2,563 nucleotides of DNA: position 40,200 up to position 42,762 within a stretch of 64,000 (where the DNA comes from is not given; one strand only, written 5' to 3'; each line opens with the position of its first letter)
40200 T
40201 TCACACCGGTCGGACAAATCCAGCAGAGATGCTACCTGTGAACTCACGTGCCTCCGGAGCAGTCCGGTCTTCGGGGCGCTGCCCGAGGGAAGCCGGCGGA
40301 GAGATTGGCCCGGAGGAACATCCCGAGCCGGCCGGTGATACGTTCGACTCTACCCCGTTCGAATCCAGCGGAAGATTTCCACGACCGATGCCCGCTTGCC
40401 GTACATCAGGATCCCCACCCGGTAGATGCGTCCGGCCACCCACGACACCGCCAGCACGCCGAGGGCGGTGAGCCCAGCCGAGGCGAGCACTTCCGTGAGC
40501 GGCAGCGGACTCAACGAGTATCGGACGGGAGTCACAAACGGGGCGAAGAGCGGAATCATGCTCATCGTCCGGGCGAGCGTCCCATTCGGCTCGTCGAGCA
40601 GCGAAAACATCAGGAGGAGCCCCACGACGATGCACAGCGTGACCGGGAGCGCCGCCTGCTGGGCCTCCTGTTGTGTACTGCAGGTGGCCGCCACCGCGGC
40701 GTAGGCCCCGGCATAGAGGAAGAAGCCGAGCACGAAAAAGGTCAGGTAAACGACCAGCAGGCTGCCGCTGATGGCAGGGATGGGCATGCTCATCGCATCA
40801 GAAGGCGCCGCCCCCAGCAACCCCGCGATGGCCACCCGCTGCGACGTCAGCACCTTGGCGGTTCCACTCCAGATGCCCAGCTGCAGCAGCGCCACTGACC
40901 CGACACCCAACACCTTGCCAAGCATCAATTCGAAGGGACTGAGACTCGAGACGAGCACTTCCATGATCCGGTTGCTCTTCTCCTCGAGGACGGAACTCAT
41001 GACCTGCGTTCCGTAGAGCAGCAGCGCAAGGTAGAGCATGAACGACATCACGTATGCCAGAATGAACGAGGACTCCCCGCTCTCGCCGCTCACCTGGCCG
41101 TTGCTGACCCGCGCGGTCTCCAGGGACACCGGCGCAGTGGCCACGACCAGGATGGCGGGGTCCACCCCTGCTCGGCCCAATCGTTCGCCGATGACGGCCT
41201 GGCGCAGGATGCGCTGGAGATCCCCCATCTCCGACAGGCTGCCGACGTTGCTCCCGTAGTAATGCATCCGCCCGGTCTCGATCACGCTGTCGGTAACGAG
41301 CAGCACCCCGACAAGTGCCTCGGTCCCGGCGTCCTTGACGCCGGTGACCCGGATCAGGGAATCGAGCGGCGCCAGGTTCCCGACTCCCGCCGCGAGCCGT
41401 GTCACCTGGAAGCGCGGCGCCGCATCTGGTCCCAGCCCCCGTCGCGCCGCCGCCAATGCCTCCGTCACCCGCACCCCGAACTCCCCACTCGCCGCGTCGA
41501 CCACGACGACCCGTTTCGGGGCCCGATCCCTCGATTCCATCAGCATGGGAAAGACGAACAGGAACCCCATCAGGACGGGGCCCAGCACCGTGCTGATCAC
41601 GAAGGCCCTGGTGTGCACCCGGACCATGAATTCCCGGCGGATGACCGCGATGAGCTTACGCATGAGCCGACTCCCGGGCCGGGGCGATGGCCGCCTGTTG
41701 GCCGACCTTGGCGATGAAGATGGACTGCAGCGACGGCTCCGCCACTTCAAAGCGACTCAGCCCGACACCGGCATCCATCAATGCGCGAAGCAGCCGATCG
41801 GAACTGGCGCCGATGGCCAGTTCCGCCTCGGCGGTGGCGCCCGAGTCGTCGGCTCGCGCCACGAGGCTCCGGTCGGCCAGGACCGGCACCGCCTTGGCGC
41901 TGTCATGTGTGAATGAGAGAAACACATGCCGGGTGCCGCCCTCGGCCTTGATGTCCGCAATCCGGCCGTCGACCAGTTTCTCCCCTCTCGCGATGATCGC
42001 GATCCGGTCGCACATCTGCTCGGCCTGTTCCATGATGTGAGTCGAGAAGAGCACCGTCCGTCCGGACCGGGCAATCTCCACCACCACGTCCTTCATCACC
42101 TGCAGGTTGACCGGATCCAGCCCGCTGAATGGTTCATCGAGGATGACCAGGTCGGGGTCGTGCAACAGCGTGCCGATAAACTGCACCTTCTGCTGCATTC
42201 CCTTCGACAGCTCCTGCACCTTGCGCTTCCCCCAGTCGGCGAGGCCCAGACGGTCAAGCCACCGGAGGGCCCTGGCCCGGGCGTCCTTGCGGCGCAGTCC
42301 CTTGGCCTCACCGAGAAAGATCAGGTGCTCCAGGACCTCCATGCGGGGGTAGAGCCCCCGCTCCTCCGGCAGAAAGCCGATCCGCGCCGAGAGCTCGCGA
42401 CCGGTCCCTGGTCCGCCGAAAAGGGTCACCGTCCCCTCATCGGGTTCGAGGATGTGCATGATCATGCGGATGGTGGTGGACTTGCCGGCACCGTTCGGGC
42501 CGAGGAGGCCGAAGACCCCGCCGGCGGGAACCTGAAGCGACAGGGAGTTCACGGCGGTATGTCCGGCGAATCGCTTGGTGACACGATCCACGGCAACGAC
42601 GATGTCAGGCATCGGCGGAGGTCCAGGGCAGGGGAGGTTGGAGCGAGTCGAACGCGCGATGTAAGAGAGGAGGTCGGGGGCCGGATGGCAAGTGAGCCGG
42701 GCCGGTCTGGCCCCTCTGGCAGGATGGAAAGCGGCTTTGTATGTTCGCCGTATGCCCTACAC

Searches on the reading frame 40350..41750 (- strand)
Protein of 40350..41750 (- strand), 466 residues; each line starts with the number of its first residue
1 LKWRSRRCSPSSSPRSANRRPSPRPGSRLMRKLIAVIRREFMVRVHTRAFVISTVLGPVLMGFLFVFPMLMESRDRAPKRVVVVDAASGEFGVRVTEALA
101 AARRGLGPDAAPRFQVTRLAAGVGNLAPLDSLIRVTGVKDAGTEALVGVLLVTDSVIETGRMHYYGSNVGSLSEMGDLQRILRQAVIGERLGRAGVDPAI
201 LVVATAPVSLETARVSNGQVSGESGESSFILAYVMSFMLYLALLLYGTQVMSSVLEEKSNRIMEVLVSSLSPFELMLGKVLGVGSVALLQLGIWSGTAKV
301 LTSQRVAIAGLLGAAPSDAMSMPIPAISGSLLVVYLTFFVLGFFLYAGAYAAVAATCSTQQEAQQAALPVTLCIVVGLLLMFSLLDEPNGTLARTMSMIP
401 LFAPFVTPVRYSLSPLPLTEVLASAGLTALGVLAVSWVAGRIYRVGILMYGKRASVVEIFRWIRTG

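Call 10: search_protein_families(library=pfam, proteins=[window:40350-41750:-])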
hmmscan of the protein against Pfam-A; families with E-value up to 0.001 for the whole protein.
window:40350-41750:- (466 aa): 1 family
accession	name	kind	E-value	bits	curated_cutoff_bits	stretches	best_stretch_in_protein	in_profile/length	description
PF12698.13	ABC2_membrane_3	-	2.8e-36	125.8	31.6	1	182-439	120-345/347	ABC-2 family transporter protein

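Call 17: find_homologous_proteins(query=window:40350-41750:-)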
Query window:40350-41750:- (466 aa): 2207 proteins with E <= 0.001 among 8000 candidates; the best 120 are listed.
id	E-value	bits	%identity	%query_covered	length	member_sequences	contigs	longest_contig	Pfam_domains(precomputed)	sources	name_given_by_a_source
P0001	1.3e-267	906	100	94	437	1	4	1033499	PF12698.14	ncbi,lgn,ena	-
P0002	3.5e-267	905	100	94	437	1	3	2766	PF12698.14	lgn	-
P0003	1.1e-266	903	100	94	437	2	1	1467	PF12698.14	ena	-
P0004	2.3e-259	879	96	94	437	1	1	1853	PF12698.14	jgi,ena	-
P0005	1.6e-258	876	96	94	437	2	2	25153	PF12698.14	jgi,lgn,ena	-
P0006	1.2e-241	820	89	94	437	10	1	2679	PF12698.14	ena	-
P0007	5.0e-240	815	89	94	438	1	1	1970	PF12698.14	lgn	-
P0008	3.0e-237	806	88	94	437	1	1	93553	PF12698.14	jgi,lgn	jgi:ABC-2 type transport system permease protein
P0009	1.8e-236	803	86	94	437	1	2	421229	PF12698.14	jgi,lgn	jgi:ABC-2 type transport system permease protein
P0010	3.5e-236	802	86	94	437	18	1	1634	PF12698.14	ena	-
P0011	1.4e-234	797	86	94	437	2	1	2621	PF12698.14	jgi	jgi:ABC-2 type transport system permease protein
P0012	9.9e-234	794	85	94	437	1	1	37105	PF12698.14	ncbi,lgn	-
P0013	7.9e-232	788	85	94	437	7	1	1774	PF12698.14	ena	-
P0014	7.4e-231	785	84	94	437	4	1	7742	PF12698.14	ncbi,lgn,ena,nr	ncbi:MAG TPA: ABC transporter permease [Gemmatimonadales bacterium]|nr:ABC transporter permease [Gem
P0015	2.5e-230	783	84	94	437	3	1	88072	PF12698.14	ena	-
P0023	1.8e-223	761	83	94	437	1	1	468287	PF12698.14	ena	-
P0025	6.5e-223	759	83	94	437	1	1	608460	PF12679.14,PF12698.14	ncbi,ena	-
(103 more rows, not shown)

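Call 18: find_related_loci(query=window:40350-41660:-, collection=metagenome_contigs, flank=3000)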
Query window:40350-41660:- (436 aa) in metagenome_contigs; peptide patterns used: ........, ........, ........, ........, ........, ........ (x = any residue, [..] = any of these).
439 stretches matched a pattern; 176 encode a relative of the query (tblastn E <= 1e-3); the best 80 are kept; 80 distinct loci.
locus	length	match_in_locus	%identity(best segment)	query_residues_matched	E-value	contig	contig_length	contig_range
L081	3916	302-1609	96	1-436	0e+0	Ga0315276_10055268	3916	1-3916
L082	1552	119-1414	87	2-433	0e+0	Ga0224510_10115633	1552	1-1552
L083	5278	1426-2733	86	1-436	0e+0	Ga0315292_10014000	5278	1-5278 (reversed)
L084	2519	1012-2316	87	2-436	0e+0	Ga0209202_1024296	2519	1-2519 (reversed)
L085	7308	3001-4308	83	1-436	0e+0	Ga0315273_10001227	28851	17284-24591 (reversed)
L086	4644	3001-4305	83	2-436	0e+0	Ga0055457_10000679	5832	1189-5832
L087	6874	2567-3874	78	1-436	0e+0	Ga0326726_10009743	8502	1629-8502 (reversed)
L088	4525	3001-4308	78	1-436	0e+0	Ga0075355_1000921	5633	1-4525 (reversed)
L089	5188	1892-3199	69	1-436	0e+0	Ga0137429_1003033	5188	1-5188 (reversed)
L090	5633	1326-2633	69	1-436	0e+0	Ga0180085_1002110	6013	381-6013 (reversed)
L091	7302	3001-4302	57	2-435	8e-160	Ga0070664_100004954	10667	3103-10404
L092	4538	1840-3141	57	2-435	6e-161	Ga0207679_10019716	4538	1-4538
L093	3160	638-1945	58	1-436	6e-159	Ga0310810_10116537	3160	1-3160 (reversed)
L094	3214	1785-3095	57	1-436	8e-154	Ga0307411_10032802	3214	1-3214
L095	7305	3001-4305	57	1-435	5e-146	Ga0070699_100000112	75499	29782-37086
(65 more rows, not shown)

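Call 19: find_encoding_contigs(protein=P0001, flank=3000, max_places=6)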
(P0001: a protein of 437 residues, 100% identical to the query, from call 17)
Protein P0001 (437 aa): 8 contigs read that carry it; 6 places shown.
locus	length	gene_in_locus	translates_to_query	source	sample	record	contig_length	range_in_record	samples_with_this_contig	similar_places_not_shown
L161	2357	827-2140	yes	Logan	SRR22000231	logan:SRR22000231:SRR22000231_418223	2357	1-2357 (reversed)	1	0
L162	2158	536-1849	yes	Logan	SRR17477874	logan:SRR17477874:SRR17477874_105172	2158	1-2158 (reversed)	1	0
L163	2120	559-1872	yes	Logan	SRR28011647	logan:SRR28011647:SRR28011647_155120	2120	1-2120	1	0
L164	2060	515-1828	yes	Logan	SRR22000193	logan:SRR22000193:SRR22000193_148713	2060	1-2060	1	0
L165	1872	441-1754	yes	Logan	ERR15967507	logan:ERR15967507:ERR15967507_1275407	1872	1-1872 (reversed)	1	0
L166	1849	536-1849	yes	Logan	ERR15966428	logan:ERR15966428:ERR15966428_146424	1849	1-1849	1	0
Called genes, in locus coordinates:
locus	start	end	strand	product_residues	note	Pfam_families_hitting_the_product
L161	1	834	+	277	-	?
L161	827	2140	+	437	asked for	PF12698:ABC2_membrane_3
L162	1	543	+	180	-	?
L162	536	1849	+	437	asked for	PF12698:ABC2_membrane_3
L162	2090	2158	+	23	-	?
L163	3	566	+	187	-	?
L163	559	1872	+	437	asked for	PF12698:ABC2_membrane_3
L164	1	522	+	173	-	?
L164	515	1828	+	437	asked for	PF12698:ABC2_membrane_3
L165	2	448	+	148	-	?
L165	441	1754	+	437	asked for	PF12698:ABC2_membrane_3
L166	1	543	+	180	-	?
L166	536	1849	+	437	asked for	PF12698:ABC2_membrane_3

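Call 24: find_encoding_contigs(protein=P0005, flank=6000, max_places=4)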
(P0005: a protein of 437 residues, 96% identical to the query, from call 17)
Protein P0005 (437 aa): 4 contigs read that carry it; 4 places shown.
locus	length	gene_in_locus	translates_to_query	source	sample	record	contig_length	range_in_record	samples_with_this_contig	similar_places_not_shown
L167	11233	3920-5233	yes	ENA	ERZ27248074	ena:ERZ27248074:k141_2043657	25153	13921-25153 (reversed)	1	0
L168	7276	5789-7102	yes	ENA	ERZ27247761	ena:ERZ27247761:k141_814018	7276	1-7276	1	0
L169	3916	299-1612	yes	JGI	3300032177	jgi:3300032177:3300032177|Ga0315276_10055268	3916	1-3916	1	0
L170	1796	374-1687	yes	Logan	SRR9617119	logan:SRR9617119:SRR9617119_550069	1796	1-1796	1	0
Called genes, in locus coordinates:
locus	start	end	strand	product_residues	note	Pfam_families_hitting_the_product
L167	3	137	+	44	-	?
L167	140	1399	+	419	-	PF00266:Aminotran_5, PF01041:DegT_DnrJ_EryC1 (weak)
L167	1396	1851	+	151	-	PF01592:NifU_N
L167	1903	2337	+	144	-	PF06491:Disulph_isomer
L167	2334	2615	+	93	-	-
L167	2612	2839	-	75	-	PF06902:Fer4_19 (weak), PF13459:Fer4_15, PF13370:Fer4_13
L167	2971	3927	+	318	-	PF00005:ABC_tran, PF13304:AAA_21, PF13732:DrrA1-3_C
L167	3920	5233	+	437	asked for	PF12698:ABC2_membrane_3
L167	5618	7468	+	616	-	PF01134:GIDA, PF07992:Pyr_redox_2 (faint), PF21680:GIDA_C_1st, PF13932:SAM_GIDA_C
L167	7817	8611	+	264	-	PF00142:Fer4_NifH (faint), PF01656:CbiA, PF02374:ArsA_ATPase (weak), PF06564:CBP_BcsQ, PF09140:MipZ (faint), PF10609:ParA, PF13614:AAA_31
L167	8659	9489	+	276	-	PF02195:ParB_N, PF17762:HTH_ParB, PF23552:ParB_C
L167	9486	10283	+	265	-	PF01551:Peptidase_M23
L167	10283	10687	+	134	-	PF04519:Bactofilin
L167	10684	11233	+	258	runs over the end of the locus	PF01784:DUF34_NIF3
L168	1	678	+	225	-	?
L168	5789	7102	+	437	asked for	PF12698:ABC2_membrane_3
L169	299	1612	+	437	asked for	PF12698:ABC2_membrane_3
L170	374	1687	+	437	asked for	PF12698:ABC2_membrane_3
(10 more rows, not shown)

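Call 25: find_encoding_contigs(protein=P0008, flank=10000, max_places=3)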
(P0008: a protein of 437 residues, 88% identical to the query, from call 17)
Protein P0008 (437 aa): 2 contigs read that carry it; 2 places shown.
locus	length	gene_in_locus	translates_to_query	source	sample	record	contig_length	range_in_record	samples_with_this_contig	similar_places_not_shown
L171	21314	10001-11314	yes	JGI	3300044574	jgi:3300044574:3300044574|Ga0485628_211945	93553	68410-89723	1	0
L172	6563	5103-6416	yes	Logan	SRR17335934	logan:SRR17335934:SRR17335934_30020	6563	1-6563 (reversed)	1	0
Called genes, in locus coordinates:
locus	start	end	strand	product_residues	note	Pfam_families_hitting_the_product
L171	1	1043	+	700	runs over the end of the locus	PF01734:Patatin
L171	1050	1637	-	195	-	PF01327:Pep_deformylase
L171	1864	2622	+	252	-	PF13412:HTH_24 (weak)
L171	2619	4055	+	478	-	PF19295:SufBD_N, PF01458:SUFBD_core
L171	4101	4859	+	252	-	PF00005:ABC_tran, PF02463:SMC_N (faint), PF13304:AAA_21 (faint)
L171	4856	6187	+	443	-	PF19295:SufBD_N (weak), PF01458:SUFBD_core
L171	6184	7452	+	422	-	PF00266:Aminotran_5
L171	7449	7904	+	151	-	PF01592:NifU_N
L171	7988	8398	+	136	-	PF06491:Disulph_isomer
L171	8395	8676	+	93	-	-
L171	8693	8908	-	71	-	PF06902:Fer4_19 (weak), PF13459:Fer4_15, PF13370:Fer4_13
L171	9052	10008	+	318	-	PF00005:ABC_tran, PF13304:AAA_21, PF13732:DrrA1-3_C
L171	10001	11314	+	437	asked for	PF12698:ABC2_membrane_3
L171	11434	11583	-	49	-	-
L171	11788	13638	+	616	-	PF01134:GIDA, PF12831:FAD_oxidored (weak), PF21680:GIDA_C_1st, PF13932:SAM_GIDA_C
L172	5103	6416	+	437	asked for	PF12698:ABC2_membrane_3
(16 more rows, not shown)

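Call 26: find_encoding_contigs(protein=P0009, flank=10000, max_places=3)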
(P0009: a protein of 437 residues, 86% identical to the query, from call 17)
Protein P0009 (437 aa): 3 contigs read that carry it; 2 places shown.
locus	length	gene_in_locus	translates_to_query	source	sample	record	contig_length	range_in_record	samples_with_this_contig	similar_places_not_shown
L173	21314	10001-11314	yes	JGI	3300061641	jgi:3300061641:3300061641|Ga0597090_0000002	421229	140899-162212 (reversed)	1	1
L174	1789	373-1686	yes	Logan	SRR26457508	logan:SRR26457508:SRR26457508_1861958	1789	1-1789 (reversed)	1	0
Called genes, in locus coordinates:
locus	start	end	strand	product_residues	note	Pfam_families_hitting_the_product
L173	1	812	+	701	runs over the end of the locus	PF01734:Patatin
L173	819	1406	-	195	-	PF01327:Pep_deformylase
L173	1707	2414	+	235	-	PF12840:HTH_20 (weak), PF13412:HTH_24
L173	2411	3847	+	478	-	PF19295:SufBD_N, PF01458:SUFBD_core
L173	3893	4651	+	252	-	PF00005:ABC_tran, PF02463:SMC_N (faint), PF13304:AAA_21 (faint)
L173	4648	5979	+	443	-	PF19295:SufBD_N, PF01458:SUFBD_core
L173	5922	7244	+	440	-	PF00266:Aminotran_5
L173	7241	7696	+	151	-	PF01592:NifU_N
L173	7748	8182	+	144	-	PF06491:Disulph_isomer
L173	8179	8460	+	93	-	-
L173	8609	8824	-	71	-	PF06902:Fer4_19 (weak), PF13459:Fer4_15, PF13370:Fer4_13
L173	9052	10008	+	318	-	PF00005:ABC_tran, PF13304:AAA_21, PF13732:DrrA1-3_C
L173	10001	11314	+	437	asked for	PF12698:ABC2_membrane_3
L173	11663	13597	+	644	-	PF01134:GIDA, PF12831:FAD_oxidored (weak), PF21680:GIDA_C_1st (weak), PF13932:SAM_GIDA_C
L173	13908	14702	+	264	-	PF00142:Fer4_NifH (faint), PF01656:CbiA, PF02374:ArsA_ATPase (weak), PF06564:CBP_BcsQ, PF09140:MipZ (faint), PF10609:ParA, PF13614:AAA_31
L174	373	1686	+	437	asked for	PF12698:ABC2_membrane_3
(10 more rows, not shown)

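Call 29: find_encoding_contigs(protein=P0012, flank=10000, max_places=2)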
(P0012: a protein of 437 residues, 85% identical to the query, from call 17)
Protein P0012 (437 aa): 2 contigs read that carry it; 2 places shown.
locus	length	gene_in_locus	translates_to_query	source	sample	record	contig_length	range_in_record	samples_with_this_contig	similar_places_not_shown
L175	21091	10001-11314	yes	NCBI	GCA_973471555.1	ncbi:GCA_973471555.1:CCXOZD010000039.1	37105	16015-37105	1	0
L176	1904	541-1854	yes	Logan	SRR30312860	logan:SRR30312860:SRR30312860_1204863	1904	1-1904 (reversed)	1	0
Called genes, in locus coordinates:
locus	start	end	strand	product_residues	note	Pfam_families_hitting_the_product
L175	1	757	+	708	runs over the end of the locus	PF01734:Patatin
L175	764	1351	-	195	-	PF01327:Pep_deformylase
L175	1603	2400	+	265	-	-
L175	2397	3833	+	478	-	PF19295:SufBD_N, PF01458:SUFBD_core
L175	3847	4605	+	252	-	PF00005:ABC_tran, PF02463:SMC_N (faint)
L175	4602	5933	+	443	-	PF19295:SufBD_N, PF01458:SUFBD_core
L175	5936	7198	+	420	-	PF00266:Aminotran_5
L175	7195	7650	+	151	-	PF01592:NifU_N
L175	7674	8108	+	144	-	PF06491:Disulph_isomer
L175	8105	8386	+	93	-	-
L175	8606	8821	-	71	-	PF13459:Fer4_15, PF13370:Fer4_13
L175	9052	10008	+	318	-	PF00005:ABC_tran, PF13304:AAA_21, PF13732:DrrA1-3_C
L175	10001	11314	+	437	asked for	PF12698:ABC2_membrane_3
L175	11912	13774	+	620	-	PF01134:GIDA, PF12831:FAD_oxidored (weak), PF21680:GIDA_C_1st (weak), PF13932:SAM_GIDA_C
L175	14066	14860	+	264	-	PF00142:Fer4_NifH (faint), PF01656:CbiA, PF02374:ArsA_ATPase (weak), PF06564:CBP_BcsQ, PF09140:MipZ, PF10609:ParA, PF13614:AAA_31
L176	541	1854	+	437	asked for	PF12698:ABC2_membrane_3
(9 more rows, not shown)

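Call 30: find_encoding_contigs(protein=P0015, flank=10000, max_places=2)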
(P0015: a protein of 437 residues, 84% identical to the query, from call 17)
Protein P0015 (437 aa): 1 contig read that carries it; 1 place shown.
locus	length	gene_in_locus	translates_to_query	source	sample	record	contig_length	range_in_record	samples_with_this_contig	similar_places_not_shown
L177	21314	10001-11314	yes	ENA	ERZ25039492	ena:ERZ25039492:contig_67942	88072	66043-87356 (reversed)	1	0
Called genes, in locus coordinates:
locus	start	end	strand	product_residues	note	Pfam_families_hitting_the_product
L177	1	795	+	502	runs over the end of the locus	?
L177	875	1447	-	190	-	PF01327:Pep_deformylase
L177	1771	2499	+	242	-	PF12840:HTH_20 (weak), PF13412:HTH_24 (weak)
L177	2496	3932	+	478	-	PF19295:SufBD_N, PF01458:SUFBD_core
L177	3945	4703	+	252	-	PF00005:ABC_tran, PF02463:SMC_N (faint)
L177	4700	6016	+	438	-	PF19295:SufBD_N, PF01458:SUFBD_core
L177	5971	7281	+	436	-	PF00266:Aminotran_5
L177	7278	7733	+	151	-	PF01592:NifU_N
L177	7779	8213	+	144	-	PF06491:Disulph_isomer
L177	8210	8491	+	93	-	-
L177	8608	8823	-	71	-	PF13459:Fer4_15, PF13370:Fer4_13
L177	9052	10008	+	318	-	PF00005:ABC_tran, PF13304:AAA_21, PF13732:DrrA1-3_C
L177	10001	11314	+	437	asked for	PF12698:ABC2_membrane_3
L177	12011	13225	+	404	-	PF01134:GIDA, PF21680:GIDA_C_1st, PF13932:SAM_GIDA_C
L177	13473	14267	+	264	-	PF00142:Fer4_NifH (faint), PF01656:CbiA, PF02374:ArsA_ATPase (weak), PF06564:CBP_BcsQ, PF09140:MipZ (faint), PF10609:ParA, PF13614:AAA_31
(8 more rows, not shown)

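Call 31: find_encoding_contigs(protein=P0023, flank=10000, max_places=2)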
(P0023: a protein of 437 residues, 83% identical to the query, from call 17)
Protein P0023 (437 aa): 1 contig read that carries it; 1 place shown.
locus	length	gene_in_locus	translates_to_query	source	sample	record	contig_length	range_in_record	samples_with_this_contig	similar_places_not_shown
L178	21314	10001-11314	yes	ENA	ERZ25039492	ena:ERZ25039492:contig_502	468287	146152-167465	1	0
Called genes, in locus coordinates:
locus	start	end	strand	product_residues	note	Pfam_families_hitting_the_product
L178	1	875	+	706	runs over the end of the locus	PF01734:Patatin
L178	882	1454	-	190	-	PF01327:Pep_deformylase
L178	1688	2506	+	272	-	PF12840:HTH_20 (weak), PF13412:HTH_24 (weak)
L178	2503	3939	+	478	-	PF19295:SufBD_N, PF01458:SUFBD_core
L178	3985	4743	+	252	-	PF00005:ABC_tran, PF02463:SMC_N (faint), PF13304:AAA_21 (faint)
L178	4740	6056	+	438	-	PF19295:SufBD_N, PF01458:SUFBD_core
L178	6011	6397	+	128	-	PF00266:Aminotran_5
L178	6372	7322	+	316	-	PF00266:Aminotran_5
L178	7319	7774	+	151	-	PF01592:NifU_N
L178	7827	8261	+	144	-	PF06491:Disulph_isomer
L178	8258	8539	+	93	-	-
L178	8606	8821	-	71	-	PF06902:Fer4_19 (weak), PF13459:Fer4_15, PF13370:Fer4_13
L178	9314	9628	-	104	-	-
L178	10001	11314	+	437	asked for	PF12698:ABC2_membrane_3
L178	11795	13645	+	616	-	PF01134:GIDA, PF12831:FAD_oxidored (weak), PF21680:GIDA_C_1st, PF13932:SAM_GIDA_C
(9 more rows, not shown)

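Call 32: find_encoding_contigs(protein=P0025, flank=10000, max_places=2)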
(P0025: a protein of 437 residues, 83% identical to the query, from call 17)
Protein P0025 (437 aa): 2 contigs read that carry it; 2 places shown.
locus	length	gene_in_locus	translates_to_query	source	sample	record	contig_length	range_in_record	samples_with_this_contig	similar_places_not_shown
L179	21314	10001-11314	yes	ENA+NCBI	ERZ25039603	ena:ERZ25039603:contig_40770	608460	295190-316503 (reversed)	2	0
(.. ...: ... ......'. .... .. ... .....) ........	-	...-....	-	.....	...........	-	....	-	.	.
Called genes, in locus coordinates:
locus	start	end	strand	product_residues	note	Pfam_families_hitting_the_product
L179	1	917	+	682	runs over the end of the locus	PF01734:Patatin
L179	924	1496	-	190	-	PF01327:Pep_deformylase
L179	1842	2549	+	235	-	PF12840:HTH_20 (weak), PF13412:HTH_24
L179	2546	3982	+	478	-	PF19295:SufBD_N, PF01458:SUFBD_core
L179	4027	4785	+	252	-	PF00005:ABC_tran, PF02463:SMC_N (faint), PF13304:AAA_21 (faint)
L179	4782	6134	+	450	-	PF19295:SufBD_N, PF01458:SUFBD_core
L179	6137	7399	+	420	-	PF00266:Aminotran_5, PF01041:DegT_DnrJ_EryC1 (weak)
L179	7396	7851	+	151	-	PF01592:NifU_N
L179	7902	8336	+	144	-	PF06491:Disulph_isomer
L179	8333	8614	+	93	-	-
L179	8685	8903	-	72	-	PF13459:Fer4_15, PF13370:Fer4_13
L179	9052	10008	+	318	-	PF00005:ABC_tran, PF13304:AAA_21, PF13732:DrrA1-3_C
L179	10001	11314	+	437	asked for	PF12679:ABC2_membrane_2 (weak), PF12698:ABC2_membrane_3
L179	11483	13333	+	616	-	PF01134:GIDA, PF01266:DAO (faint), PF07992:Pyr_redox_2 (weak), PF12831:FAD_oxidored (weak), PF21680:GIDA_C_1st, PF13932:SAM_GIDA_C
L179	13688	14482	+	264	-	PF00142:Fer4_NifH (faint), PF01656:CbiA, PF02374:ArsA_ATPase (weak), PF06564:CBP_BcsQ, PF09140:MipZ (faint), PF10609:ParA, PF13614:AAA_31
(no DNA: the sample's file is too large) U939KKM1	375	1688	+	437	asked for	PF12679:ABC2_membrane_2 (weak), PF12698:ABC2_membrane_3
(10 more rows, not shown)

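Call 80: list_cluster_members(proteins=[P0001, P0124, P0127, P0122, P0025])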
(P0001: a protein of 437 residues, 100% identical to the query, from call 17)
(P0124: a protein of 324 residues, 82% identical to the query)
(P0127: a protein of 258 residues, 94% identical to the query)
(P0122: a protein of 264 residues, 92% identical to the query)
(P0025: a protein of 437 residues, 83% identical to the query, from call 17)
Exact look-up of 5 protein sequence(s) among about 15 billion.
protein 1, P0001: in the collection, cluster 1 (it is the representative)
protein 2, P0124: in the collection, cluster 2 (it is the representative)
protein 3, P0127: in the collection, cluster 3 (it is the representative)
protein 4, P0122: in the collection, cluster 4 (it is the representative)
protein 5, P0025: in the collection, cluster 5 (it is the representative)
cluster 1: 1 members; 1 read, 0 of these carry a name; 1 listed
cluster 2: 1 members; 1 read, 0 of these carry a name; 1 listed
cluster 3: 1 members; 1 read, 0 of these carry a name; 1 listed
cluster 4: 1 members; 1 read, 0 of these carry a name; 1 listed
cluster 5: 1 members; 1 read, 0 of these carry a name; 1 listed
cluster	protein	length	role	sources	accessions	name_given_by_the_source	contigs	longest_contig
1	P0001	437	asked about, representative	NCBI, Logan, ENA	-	-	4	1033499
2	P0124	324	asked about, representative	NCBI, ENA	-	-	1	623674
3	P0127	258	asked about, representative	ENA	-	-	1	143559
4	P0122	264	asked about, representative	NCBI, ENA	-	-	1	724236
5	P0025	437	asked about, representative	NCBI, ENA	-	-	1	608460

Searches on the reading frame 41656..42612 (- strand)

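Call 10: search_protein_families(library=pfam, proteins=[window:41656-42612:-])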
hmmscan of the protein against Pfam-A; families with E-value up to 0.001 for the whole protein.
window:41656-42612:- (318 aa): 3 families
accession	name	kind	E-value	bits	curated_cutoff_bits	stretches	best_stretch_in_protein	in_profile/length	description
PF00005.33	ABC_tran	-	7.2e-30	104.8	25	1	22-162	2-136/137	ABC transporter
PF13304.12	AAA_21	-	4.6e-13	50.3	27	1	130-193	233-299/304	AAA domain, putative AbiEii toxin, Type IV TA system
PF13732.12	DrrA1-3_C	-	1.2e-08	36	27.4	1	216-303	1-81/81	ATP-binding protein DrrA1-3-like, C-terminal domain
